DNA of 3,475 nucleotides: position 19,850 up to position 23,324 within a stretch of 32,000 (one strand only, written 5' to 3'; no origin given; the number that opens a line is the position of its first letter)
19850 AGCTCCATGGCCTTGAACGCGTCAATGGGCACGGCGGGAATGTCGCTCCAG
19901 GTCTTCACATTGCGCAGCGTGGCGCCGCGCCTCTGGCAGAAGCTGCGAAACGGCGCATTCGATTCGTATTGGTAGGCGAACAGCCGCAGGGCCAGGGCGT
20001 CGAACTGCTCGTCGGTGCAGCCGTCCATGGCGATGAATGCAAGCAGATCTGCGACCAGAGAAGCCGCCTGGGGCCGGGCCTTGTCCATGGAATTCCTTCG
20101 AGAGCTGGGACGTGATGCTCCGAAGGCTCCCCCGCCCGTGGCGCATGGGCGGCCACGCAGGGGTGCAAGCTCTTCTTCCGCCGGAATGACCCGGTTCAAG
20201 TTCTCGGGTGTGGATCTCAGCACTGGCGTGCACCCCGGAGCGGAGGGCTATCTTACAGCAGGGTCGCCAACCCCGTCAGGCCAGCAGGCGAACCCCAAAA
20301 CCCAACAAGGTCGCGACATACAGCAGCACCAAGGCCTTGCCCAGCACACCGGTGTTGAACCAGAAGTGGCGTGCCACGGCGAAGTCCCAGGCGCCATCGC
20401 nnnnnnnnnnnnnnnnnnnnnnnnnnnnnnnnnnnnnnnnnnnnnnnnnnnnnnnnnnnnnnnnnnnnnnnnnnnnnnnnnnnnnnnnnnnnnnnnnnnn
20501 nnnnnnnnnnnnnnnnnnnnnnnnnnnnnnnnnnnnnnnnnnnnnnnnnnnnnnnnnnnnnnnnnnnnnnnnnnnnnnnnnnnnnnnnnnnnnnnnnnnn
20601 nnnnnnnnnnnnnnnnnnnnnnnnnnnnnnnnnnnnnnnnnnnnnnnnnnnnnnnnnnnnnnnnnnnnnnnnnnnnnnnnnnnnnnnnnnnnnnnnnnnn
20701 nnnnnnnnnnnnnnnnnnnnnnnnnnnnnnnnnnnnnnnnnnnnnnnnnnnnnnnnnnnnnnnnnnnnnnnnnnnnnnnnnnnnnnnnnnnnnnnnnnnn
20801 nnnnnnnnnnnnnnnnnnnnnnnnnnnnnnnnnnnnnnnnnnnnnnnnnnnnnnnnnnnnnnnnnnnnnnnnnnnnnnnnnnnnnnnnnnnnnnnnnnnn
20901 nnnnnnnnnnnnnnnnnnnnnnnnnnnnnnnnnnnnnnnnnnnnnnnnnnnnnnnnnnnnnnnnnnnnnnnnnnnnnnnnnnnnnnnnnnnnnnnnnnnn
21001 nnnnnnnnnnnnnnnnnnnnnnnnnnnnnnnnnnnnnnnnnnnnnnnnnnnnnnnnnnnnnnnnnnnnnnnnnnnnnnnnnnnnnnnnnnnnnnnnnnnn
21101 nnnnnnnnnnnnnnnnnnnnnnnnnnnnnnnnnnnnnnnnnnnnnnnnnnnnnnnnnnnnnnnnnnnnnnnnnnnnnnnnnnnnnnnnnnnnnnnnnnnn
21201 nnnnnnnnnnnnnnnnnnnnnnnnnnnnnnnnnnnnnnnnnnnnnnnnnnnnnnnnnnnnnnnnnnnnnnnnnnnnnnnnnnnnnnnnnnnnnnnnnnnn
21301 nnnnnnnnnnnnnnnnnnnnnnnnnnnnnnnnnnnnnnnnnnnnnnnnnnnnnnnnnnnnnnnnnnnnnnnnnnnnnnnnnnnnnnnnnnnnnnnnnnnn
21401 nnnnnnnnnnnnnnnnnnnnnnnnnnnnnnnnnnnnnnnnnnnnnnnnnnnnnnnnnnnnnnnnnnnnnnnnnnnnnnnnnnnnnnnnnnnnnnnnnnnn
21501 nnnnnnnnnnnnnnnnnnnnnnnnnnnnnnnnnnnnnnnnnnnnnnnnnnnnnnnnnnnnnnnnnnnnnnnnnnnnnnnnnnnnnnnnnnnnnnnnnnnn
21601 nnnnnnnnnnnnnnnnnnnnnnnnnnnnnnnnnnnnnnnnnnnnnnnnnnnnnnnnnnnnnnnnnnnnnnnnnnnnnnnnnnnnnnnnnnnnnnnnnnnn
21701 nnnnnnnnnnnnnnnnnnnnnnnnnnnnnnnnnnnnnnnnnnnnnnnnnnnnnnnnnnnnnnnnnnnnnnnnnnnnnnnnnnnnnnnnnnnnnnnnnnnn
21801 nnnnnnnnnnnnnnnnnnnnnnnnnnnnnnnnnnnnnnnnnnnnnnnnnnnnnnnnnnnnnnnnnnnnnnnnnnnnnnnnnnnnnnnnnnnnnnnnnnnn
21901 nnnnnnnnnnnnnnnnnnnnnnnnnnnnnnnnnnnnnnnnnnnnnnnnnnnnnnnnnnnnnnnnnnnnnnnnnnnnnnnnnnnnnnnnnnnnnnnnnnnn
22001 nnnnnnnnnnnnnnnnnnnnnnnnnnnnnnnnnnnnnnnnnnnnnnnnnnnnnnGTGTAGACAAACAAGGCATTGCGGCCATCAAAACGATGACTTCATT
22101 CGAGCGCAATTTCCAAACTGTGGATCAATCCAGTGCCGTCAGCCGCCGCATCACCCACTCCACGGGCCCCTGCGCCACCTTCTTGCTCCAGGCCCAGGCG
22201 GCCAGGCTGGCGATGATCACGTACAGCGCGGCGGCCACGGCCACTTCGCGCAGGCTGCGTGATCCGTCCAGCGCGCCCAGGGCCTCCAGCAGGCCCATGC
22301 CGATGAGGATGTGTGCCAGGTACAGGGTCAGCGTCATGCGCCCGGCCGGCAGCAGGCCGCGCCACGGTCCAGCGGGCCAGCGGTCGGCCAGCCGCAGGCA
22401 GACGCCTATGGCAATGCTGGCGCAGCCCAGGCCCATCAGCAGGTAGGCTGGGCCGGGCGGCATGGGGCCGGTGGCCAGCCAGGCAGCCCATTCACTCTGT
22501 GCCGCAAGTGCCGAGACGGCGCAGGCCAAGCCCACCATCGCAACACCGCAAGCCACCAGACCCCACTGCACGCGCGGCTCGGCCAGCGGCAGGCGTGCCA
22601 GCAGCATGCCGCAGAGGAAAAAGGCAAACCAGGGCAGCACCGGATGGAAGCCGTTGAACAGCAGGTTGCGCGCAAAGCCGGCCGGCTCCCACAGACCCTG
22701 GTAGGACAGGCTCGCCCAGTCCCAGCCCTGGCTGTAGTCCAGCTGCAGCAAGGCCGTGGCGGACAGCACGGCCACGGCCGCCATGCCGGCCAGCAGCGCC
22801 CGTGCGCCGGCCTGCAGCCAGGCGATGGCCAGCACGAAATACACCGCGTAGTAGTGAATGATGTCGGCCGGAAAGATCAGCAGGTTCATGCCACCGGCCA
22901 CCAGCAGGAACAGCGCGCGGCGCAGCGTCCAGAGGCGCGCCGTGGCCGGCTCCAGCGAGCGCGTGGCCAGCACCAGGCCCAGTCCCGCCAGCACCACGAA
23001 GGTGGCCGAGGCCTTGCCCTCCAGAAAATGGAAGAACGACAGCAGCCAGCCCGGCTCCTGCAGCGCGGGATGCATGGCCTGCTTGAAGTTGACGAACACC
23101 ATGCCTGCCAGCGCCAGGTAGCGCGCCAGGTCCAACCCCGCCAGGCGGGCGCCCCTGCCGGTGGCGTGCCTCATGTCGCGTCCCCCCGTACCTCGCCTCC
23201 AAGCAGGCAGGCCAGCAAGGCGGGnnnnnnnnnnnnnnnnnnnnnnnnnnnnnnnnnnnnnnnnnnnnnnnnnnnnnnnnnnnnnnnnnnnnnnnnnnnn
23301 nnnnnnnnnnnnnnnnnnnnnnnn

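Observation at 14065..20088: Non-luminescent LuxE/LuxC pair in one operon with a NitT/TauT-type ABC importer and an SDR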

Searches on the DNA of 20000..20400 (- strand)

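Call 25: search_rna_families(source=window, start=20000, end=20400, threshold=evalue, max_evalue=10, show_alignments=3)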
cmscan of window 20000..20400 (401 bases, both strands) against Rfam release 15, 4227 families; matches with E-value up to 10: 4.
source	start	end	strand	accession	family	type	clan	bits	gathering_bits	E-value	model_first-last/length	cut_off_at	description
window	20156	20247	-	RF00059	TPP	Cis-reg; riboswitch;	-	48.3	54.3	1.4e-08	1-105/105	no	TPP riboswitch aptamer (THI element)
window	20126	20170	-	RF00670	mir-105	Gene; miRNA;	-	21.8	68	0.039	19-64/81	no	mir-105 microRNA precursor family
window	20332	20387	-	RF01906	HOTAIR_3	Gene; lncRNA;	-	11.3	80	4.5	47-98/98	no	HOTAIR conserved region 3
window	20132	20152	+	RF01670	P17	Gene; sRNA;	-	8.8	45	6.7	257-277/282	no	Pseudomonas sRNA P17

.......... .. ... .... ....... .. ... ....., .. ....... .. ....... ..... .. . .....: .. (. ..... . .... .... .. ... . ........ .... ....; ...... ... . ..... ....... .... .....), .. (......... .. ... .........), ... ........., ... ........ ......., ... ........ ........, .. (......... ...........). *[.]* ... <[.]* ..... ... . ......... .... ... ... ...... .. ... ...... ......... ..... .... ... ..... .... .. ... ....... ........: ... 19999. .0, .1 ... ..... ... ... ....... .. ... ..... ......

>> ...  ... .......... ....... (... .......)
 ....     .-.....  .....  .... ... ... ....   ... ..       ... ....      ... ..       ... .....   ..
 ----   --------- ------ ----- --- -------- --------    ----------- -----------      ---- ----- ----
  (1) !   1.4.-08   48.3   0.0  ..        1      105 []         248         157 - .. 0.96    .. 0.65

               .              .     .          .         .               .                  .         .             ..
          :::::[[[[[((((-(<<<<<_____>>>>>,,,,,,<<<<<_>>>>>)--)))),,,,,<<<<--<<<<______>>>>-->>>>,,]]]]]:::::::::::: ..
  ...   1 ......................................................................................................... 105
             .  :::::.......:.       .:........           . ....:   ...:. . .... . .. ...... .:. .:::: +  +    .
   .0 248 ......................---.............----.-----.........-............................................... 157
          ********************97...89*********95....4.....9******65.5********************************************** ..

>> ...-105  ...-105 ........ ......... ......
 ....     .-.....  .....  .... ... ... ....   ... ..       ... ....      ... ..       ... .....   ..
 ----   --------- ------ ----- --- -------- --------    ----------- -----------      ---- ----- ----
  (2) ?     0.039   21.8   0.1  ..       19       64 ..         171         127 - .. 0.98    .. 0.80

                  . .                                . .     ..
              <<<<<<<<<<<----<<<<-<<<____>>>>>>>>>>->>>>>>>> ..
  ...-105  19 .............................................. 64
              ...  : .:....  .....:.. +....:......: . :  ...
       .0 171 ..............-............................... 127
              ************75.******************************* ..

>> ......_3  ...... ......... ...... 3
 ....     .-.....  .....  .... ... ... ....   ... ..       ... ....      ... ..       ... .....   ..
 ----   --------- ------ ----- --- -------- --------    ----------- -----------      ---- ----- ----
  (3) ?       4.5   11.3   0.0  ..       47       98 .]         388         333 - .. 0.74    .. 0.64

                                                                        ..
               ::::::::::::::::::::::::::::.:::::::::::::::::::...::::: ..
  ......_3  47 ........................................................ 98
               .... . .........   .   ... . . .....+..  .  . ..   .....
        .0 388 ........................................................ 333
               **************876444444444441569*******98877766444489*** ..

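Call 82: build_rna_model(alignment_id=A4, structure=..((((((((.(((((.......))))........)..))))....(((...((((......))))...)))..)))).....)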
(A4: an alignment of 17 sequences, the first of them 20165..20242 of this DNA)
Model R1 built from alignment A4 (17 sequences, 83 columns); structure: as given.
model positions 78; base pairs 20; branch points 1; effective number of sequences 1.34; information 0.724 bits per position. Calibrated on 0.2 Mb of random sequence (short: E-values are rough).
structure used (alignment columns):
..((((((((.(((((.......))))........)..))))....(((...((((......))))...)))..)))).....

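Call 83: search_with_rna_model(model_id=R1, sources=[window, L081, L082, L083, L084, L085, L086, L087, L088, L089, L090, L091, L092, L093, L094, L095, L096, L097, L098, L099, L100, L101, L102, L103, L104, L105, L106, L107, L108, L109, L110, L111, L112, L113, L114, L115, L116, L117, L118, L119, L120, L121, L122, L123, L124, L125, L126, L127, L128, L129, L130, L131, L132, L133, L134, L135, L136, L137, L138, L139, L140, L141, L142, L143, L144, L145, L146, L147, L148, L149, L150, L151, L152, L153, L154, L155, L156, L157, L158, L159, L160, L161, L162, L163, L164, L165, L166, L167, L168, L169, L170], max_evalue=0.01, make_alignment=true)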
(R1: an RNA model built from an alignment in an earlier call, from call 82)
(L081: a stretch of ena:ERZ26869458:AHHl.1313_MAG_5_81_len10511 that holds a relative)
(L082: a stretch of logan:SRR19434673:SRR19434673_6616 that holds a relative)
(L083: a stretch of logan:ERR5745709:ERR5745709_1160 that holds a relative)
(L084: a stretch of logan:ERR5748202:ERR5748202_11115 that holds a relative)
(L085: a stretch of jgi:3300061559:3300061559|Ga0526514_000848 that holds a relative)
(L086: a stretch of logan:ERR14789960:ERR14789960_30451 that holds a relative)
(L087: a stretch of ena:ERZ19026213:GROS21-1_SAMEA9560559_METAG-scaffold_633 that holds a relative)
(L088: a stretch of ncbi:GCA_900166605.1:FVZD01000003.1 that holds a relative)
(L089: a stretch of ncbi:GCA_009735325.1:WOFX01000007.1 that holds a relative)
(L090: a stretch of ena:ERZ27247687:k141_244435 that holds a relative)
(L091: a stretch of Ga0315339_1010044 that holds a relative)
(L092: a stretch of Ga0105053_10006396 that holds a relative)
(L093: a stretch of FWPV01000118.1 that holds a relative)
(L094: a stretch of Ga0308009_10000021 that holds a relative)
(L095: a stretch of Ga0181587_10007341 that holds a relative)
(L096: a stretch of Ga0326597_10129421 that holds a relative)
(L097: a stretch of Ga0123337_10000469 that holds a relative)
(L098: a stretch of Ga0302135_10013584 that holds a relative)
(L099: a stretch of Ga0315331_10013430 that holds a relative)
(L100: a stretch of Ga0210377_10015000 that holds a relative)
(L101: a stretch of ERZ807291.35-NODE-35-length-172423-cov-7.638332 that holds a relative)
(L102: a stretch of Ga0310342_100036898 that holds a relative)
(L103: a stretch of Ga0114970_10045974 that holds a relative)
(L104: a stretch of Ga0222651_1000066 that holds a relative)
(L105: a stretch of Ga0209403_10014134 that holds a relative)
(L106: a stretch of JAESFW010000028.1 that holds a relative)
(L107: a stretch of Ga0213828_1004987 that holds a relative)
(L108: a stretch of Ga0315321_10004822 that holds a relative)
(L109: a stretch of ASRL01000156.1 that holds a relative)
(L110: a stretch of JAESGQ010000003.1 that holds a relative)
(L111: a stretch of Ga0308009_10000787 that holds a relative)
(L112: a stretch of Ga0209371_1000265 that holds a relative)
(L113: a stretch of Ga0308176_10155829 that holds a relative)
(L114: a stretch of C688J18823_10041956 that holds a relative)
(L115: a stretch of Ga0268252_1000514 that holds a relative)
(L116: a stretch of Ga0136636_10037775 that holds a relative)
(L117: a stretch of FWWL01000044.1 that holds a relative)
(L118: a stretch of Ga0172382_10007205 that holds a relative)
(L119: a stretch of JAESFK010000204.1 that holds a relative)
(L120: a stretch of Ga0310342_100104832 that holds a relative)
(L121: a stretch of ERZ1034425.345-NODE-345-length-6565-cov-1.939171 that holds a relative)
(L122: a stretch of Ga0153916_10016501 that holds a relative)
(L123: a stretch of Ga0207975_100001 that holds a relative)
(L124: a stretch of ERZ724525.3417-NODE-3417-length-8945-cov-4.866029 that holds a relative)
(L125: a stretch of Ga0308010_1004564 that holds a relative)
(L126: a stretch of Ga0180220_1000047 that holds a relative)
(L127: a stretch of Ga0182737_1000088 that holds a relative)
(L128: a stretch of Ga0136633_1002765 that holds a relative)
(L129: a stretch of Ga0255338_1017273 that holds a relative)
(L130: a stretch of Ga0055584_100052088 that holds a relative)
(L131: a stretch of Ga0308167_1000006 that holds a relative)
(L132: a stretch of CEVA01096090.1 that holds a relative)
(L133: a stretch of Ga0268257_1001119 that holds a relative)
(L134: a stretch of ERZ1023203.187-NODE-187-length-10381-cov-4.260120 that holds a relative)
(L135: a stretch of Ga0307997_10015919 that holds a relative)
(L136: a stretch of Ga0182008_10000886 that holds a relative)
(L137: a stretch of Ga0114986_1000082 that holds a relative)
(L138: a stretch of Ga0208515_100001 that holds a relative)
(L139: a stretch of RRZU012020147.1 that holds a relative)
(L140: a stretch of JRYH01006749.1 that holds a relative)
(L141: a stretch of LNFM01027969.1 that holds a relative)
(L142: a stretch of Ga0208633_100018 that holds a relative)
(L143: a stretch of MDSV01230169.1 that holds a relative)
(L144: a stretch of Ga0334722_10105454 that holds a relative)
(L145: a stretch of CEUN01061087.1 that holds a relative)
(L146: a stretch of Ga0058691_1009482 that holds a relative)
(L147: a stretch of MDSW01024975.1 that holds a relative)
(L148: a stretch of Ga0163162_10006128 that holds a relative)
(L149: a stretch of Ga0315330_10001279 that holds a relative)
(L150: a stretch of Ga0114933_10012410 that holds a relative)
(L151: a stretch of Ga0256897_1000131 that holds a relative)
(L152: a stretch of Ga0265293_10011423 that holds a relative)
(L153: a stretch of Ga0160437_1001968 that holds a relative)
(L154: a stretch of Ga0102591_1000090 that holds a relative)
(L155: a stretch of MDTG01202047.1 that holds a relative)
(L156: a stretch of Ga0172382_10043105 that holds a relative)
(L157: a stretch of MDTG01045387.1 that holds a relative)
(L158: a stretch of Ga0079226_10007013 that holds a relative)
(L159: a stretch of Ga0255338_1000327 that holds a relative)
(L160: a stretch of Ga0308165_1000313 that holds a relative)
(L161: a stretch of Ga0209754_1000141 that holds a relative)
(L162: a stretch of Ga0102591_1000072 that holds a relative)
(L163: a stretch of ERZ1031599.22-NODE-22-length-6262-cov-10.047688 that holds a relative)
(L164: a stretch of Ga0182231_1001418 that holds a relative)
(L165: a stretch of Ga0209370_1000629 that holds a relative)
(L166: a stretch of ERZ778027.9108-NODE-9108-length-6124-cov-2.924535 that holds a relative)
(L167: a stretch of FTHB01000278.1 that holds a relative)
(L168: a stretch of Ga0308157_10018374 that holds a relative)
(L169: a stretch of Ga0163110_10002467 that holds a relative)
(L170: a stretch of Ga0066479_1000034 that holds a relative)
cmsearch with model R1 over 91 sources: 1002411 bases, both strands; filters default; matches with E-value up to 0.01: 62.
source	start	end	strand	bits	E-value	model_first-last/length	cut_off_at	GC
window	20166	20243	-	103.7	2.4e-25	1-78/78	no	0.63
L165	6733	6810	+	103.7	2.4e-25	1-78/78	no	0.63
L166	2727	2804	+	103.7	2.4e-25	1-78/78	no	0.63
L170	5198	5275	+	103.7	2.4e-25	1-78/78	no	0.63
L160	6741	6818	+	102.5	5.4e-25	1-78/78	no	0.62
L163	1867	1944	+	102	7.2e-25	1-78/78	no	0.59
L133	6728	6805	+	100.9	1.4e-24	1-78/78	no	0.63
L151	6753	6830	+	100.9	1.5e-24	1-78/78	no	0.6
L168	743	820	+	100.9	1.5e-24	1-78/78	no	0.6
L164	1164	1241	+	100.7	1.7e-24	1-78/78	no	0.64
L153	2682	2759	+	100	2.5e-24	1-78/78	no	0.59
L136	6710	6789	+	91.9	4.6e-22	1-78/78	no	0.56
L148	6710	6789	+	90.7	9.5e-22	1-78/78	no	0.57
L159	5876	5960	+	88.6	3.7e-21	1-78/78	no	0.67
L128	2461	2541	+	84.7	4.4e-20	1-78/78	no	0.64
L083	5913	5993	+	84.1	6.6e-20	1-78/78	no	0.65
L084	592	672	+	84.1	6.6e-20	1-78/78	no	0.65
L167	739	820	+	84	6.7e-20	1-78/78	no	0.62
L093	6722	6824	+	65.4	9.7e-15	1-78/78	no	0.57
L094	4903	5005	+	65.4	9.7e-15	1-78/78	no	0.57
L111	659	761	+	65.4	9.7e-15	1-78/78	no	0.54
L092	6724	6826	+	65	1.3e-14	1-78/78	no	0.56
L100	489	590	+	64.1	2.3e-14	1-78/78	no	0.61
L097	6686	6787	+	63.4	3.4e-14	1-78/78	no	0.59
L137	4137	4237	+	61.8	9.5e-14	1-78/78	no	0.61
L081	7535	7633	+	61.4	1.2e-13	1-78/78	no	0.58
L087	6753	6853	+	60.9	1.7e-13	1-78/78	no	0.43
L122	1904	1998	+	60.9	1.7e-13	1-78/78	no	0.62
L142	6669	6770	+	60.7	1.9e-13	1-78/78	no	0.63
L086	6725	6835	+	59.8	3.4e-13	1-78/78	no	0.43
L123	6682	6782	+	59.8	3.5e-13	1-78/78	no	0.6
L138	6693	6793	+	59.5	4.1e-13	1-78/78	no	0.6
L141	1585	1692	+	58.9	6.1e-13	1-78/78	no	0.6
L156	1701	1797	+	55.3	5.8e-12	1-78/78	no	0.55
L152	732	830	+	54.6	9.6e-12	1-78/78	no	0.59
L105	137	246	+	33.8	5.3e-06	1-78/78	no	0.61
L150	137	203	+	32.9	9.7e-06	1-78/78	no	0.55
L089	6564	6648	-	32.5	1.2e-05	1-78/78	no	0.41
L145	6552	6596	+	32.4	1.3e-05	1-78/78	no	0.53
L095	4681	4747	+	30.7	3.9e-05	1-78/78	no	0.67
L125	390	434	+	30.4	4.5e-05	1-78/78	no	0.56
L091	921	995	+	30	6.1e-05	1-78/78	no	0.57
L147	980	1024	+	30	6.1e-05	1-78/78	no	0.51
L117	6689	6788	+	29.5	8.4e-05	1-78/78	no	0.68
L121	3422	3521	+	29.5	8.4e-05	1-78/78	no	0.68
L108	2203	2298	+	28.6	0.00015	1-78/78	no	0.58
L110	6678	6789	+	27.4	0.00031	1-78/78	no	0.65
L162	6693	6805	+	26.9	0.00042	1-78/78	no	0.68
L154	6762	6790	+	26.9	0.00043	41-69/78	no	0.62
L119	3822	3932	+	26.5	0.00054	1-78/78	no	0.66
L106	6681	6791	+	26.5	0.00054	1-78/78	no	0.67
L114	130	245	+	26.3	0.00065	1-78/78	no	0.64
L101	6681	6788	+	26.2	0.00067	1-78/78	no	0.59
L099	2428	2523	+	26.2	0.00068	1-78/78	no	0.59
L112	2992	3087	+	26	0.00076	1-78/78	no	0.6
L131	6716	6811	+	26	0.00076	1-78/78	no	0.6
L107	1900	1928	+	24.9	0.0016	41-69/78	no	0.59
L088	6696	6786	+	24.9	0.0016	1-78/78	no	0.52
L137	1702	1780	+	23.9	0.0029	1-78/78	no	0.58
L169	914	1023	+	22.4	0.0075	1-78/78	no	0.46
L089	6757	6841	+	22.4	0.0076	1-78/78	no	0.39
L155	6727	6836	+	22.4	0.0077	1-78/78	no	0.49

Alignment A5: 62 matches aligned to the model, 154 columns, each read 5' to 3' on its own strand. Consensus structure (alignment columns), stored with it:
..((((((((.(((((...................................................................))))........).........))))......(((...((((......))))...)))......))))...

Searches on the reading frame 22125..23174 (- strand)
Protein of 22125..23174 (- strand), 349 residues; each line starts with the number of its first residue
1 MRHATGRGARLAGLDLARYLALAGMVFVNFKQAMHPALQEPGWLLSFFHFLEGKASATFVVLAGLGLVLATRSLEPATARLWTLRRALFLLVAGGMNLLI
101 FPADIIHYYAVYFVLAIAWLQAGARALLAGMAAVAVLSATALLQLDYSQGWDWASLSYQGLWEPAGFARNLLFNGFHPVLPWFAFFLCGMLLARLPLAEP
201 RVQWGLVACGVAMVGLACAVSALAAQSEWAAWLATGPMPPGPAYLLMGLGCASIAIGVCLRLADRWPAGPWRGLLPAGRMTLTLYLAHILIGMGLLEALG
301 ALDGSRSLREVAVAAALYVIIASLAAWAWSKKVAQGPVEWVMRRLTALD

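Call 57: search_protein_families(library=pfam, proteins=[window:22125-23174:-], max_evalue=0.001)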
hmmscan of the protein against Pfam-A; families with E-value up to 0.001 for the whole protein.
window:22125-23174:- (349 aa): 2 families
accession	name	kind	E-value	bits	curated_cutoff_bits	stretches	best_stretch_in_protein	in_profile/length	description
PF04235.18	DUF418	-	6.1e-14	52.7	23.6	1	202-347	15-161/163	Protein of unknown function (DUF418)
PF07786.18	HGSNAT_cat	-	1.3e-11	44.9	22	1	10-199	1-187/222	Heparan-alpha-glucosaminide N-acetyltransferase, catalytic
